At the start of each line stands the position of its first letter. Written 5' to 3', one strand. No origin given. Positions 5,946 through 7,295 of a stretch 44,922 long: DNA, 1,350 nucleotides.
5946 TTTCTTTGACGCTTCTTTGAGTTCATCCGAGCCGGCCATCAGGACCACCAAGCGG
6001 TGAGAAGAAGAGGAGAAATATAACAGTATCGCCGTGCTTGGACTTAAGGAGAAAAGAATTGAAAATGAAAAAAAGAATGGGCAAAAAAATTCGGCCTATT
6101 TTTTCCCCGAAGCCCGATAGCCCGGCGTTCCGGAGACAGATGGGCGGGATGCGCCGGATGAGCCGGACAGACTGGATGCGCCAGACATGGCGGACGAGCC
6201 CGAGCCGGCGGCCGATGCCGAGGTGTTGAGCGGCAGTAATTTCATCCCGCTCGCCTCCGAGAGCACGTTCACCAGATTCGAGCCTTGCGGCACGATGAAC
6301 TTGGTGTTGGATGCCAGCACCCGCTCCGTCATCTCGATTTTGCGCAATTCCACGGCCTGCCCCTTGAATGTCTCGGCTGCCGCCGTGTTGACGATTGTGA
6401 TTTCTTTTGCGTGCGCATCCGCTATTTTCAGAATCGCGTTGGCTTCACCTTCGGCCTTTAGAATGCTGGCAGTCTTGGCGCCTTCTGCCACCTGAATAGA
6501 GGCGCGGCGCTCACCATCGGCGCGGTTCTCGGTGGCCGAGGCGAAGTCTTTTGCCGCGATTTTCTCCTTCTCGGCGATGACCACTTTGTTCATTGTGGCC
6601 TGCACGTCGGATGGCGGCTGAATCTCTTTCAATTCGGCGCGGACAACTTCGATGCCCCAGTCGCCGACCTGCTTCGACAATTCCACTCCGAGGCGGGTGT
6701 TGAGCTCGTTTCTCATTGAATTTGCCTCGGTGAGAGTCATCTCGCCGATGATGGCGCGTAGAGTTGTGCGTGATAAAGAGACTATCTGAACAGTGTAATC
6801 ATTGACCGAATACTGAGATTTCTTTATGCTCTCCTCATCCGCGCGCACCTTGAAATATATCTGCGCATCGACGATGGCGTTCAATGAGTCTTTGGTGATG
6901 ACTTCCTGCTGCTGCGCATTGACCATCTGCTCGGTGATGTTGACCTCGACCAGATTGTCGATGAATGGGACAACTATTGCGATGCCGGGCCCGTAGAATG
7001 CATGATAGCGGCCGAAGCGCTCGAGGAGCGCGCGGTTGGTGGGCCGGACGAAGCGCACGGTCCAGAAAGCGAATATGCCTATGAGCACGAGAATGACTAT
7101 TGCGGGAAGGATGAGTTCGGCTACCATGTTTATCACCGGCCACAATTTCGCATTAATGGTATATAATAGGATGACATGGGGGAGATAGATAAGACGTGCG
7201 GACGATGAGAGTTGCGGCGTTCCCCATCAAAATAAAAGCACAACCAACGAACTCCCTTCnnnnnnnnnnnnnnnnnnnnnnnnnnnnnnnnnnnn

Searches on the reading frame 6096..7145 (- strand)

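Call 79: search_protein_families(library=pfam, proteins=[window:6096-7145:-], max_evalue=0.001)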
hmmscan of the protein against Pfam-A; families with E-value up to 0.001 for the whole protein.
window:6096-7145:- (349 aa): 1 family
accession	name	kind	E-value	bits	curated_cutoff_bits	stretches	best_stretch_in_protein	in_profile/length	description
PF01145.31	Band_7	-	1.8e-33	116.5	23.6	1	33-202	3-172/176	SPFH domain / Band 7 family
